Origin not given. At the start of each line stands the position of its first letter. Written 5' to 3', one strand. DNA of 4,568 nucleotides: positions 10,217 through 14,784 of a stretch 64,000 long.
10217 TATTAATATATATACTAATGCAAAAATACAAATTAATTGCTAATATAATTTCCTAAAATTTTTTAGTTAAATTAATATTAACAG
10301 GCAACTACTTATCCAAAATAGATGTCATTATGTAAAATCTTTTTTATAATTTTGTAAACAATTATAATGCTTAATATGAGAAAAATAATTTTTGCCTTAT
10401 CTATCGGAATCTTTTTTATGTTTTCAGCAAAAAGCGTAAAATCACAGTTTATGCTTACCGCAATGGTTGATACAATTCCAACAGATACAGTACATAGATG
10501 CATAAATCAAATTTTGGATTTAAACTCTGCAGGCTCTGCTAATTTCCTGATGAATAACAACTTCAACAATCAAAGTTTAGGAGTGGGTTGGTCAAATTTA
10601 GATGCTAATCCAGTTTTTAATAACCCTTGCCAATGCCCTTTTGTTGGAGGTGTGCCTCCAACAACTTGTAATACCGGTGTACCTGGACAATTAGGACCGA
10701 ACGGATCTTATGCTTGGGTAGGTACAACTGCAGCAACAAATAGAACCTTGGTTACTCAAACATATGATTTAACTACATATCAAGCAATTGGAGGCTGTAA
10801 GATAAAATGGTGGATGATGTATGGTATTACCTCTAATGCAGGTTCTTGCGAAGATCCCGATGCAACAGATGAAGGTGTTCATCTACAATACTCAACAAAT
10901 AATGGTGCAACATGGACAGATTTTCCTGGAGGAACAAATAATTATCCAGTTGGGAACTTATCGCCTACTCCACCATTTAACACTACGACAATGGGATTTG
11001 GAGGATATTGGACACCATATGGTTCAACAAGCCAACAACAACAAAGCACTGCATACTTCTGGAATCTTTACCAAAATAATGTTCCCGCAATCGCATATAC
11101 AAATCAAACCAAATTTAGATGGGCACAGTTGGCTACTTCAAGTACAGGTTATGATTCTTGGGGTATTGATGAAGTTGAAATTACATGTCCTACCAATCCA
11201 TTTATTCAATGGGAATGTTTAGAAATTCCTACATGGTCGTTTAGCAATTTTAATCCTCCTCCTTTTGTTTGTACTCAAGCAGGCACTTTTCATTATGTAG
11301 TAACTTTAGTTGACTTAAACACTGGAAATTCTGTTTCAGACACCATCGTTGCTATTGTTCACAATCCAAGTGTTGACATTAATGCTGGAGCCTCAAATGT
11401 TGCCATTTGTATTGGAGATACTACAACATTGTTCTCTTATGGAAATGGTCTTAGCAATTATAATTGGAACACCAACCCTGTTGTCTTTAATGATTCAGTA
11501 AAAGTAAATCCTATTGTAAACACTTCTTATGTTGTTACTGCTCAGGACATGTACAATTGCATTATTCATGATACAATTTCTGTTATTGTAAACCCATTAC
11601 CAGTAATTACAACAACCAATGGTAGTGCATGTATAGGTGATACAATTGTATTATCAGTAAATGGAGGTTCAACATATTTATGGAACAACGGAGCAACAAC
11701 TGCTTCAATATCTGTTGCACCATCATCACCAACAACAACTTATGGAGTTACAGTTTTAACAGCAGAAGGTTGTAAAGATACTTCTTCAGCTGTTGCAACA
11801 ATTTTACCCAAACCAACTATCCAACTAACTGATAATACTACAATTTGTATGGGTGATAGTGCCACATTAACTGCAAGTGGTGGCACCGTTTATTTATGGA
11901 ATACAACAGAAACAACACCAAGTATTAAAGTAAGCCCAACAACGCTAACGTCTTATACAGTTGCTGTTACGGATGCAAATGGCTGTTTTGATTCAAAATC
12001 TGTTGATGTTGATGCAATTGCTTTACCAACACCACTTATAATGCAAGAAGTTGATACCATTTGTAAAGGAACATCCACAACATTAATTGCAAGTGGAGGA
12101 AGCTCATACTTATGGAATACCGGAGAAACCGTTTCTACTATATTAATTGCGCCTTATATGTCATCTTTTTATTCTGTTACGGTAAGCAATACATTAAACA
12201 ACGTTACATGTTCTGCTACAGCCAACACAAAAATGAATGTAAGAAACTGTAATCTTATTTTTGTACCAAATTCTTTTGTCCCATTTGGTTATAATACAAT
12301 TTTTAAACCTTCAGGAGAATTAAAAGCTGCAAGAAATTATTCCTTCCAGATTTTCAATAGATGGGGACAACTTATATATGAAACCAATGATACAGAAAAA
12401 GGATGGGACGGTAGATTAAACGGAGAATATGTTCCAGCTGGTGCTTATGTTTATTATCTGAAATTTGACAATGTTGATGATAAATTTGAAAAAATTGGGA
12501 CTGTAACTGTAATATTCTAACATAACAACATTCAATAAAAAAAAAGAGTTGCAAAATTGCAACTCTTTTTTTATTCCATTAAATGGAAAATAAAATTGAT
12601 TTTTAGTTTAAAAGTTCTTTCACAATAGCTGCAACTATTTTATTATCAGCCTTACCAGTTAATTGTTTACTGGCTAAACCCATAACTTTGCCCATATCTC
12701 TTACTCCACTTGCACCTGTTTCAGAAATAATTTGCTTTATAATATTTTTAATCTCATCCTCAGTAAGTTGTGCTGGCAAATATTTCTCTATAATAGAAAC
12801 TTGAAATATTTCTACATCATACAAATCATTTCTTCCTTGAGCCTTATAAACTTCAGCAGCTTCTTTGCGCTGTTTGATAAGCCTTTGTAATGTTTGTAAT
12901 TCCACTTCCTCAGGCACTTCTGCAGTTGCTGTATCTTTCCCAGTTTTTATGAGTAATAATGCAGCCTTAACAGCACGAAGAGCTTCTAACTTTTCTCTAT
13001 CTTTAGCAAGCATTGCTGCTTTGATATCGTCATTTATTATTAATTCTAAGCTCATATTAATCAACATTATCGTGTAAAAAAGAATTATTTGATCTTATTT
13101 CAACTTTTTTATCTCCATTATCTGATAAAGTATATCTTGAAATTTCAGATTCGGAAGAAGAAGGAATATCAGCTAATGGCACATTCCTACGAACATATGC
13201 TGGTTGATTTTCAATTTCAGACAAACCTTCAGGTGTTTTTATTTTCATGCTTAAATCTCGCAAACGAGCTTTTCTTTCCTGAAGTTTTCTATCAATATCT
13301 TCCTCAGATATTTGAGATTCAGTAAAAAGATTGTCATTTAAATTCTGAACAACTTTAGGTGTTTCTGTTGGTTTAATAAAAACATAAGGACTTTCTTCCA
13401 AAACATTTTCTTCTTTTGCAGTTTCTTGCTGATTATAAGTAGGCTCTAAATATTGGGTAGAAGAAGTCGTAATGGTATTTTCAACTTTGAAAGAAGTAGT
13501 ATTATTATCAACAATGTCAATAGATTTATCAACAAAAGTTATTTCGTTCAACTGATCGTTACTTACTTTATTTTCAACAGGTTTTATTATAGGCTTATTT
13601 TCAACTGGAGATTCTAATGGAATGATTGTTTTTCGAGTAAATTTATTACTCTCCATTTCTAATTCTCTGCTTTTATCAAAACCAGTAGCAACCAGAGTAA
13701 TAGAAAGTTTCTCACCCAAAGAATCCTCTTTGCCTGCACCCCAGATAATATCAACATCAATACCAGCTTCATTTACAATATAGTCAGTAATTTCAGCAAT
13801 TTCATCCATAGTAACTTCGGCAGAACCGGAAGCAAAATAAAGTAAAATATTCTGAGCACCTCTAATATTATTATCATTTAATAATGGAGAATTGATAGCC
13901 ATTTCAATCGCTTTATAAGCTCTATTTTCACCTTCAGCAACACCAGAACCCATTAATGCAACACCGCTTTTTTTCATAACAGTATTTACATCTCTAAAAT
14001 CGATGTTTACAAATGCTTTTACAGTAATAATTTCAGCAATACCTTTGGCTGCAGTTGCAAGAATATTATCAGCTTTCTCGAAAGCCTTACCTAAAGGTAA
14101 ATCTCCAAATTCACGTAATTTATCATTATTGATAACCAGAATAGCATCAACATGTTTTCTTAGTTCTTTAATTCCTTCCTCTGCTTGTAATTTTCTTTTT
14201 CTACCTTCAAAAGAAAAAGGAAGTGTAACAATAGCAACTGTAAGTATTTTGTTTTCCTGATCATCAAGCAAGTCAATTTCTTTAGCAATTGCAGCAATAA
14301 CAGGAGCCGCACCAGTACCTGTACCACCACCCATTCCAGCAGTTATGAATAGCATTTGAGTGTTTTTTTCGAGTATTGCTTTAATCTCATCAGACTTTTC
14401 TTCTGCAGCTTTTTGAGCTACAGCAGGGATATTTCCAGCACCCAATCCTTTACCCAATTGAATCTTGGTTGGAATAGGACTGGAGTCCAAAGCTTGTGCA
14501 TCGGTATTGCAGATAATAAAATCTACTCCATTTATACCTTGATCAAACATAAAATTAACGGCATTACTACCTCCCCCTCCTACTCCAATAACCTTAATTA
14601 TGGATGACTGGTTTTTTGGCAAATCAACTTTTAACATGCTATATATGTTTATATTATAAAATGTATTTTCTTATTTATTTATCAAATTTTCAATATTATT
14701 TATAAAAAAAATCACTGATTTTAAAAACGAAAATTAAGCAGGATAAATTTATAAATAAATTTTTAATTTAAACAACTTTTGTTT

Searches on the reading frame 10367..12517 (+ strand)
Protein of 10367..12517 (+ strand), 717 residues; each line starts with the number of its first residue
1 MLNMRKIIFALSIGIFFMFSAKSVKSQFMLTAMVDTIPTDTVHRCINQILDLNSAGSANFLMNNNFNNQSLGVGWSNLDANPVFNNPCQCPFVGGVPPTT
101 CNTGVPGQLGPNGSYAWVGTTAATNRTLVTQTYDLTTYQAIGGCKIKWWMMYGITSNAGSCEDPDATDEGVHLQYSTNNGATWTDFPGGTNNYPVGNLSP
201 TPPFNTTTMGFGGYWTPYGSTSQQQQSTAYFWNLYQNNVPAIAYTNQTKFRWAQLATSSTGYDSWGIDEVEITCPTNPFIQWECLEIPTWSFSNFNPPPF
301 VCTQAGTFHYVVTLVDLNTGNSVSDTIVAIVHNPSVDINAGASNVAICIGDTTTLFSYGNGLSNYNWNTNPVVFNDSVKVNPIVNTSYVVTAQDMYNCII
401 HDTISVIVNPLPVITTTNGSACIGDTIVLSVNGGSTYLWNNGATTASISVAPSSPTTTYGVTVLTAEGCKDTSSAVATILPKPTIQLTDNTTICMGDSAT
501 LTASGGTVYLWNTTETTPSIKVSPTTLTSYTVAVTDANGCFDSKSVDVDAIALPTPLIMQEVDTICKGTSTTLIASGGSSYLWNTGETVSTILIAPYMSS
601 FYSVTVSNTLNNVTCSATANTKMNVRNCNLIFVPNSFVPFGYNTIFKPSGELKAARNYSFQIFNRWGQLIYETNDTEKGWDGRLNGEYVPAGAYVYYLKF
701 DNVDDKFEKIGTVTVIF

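Call 58: search_protein_families(library=pfam, proteins=[window:10367-12517:+], max_evalue=0.00001)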
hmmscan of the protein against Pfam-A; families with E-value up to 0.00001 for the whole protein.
window:10367-12517:+ (717 aa): 2 families
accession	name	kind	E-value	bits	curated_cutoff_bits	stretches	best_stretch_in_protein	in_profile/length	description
PF21471.3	Reelin_subrepeat-B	-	5.3e-15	55.8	27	1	124-272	23-126/127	Reelin subrepeat B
PF13585.12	CHU_C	-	7.7e-14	52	27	1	633-711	3-82/86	CHU_C Type IX secretion signal domain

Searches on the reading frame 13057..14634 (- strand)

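Call 58: search_protein_families(library=pfam, proteins=[window:13057-14634:-], max_evalue=0.00001)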
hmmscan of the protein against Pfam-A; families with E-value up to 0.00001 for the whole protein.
window:13057-14634:- (525 aa): 2 families
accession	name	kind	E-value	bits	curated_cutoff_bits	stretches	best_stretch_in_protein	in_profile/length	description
PF00091.31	Tubulin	-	3.2e-41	142.2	33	1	13-176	2-188/190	Tubulin/FtsZ family, GTPase domain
PF12327.13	FtsZ_C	-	1.1e-20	74.2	27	1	224-320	1-95/95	FtsZ family, C-terminal domain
